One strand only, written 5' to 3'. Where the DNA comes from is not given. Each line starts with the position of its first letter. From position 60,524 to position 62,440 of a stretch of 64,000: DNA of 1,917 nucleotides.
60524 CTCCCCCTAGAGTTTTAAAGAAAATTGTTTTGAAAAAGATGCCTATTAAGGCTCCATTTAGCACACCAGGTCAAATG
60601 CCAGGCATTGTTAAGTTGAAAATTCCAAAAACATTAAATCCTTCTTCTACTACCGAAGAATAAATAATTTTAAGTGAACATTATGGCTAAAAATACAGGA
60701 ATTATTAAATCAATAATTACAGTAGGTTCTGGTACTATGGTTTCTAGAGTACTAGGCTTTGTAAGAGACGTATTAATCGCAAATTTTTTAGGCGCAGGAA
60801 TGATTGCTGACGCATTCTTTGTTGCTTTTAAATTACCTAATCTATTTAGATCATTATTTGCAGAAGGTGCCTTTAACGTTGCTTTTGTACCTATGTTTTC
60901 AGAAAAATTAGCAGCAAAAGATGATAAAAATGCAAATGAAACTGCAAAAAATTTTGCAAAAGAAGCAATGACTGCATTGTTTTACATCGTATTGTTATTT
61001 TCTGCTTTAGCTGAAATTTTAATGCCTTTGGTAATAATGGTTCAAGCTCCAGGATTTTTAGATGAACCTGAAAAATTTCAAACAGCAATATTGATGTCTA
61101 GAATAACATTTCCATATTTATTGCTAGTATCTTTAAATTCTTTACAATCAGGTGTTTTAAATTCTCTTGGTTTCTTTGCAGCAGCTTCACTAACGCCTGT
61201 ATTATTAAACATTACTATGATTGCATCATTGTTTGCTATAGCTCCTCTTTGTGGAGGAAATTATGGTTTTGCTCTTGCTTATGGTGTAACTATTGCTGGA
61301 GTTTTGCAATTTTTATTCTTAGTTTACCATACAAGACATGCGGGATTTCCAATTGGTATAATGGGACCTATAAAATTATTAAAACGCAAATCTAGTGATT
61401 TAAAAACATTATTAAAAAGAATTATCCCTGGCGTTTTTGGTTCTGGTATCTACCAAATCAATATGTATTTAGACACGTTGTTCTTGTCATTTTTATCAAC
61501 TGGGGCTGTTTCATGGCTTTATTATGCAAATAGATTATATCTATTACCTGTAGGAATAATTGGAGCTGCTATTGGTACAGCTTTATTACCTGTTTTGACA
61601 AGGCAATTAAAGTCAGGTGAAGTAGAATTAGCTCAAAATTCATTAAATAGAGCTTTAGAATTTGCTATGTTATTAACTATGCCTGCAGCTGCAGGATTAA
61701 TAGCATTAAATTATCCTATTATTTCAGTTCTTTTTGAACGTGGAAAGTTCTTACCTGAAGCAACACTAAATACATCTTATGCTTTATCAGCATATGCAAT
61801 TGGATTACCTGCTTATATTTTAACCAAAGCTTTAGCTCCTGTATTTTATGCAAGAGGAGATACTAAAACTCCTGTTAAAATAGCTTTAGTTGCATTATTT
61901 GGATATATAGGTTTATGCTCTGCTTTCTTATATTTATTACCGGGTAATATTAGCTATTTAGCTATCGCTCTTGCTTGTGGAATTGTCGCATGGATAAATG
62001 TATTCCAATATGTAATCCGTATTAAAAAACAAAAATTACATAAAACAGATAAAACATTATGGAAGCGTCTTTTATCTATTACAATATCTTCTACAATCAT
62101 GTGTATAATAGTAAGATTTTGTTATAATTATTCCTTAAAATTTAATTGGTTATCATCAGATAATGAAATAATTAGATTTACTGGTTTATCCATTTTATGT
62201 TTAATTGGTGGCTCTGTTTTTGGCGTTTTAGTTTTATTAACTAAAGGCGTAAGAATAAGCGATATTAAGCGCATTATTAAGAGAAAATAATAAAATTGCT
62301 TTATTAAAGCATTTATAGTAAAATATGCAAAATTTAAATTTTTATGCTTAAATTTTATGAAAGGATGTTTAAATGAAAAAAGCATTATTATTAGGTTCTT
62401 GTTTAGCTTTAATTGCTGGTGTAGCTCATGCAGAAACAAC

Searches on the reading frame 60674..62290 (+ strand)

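Call 49: search_protein_families(library=pfam, proteins=[window:60674-62290:+], max_evalue=0.00001)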
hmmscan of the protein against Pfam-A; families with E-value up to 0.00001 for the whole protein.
window:60674-62290:+ (538 aa): 2 families
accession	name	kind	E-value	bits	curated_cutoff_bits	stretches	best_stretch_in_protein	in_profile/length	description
PF03023.19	MurJ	-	1e-115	387.4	27.4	1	35-483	1-432/451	Lipid II flippase MurJ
PF01554.23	MatE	-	1.1e-07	32.2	24.9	1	259-408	8-152/161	MatE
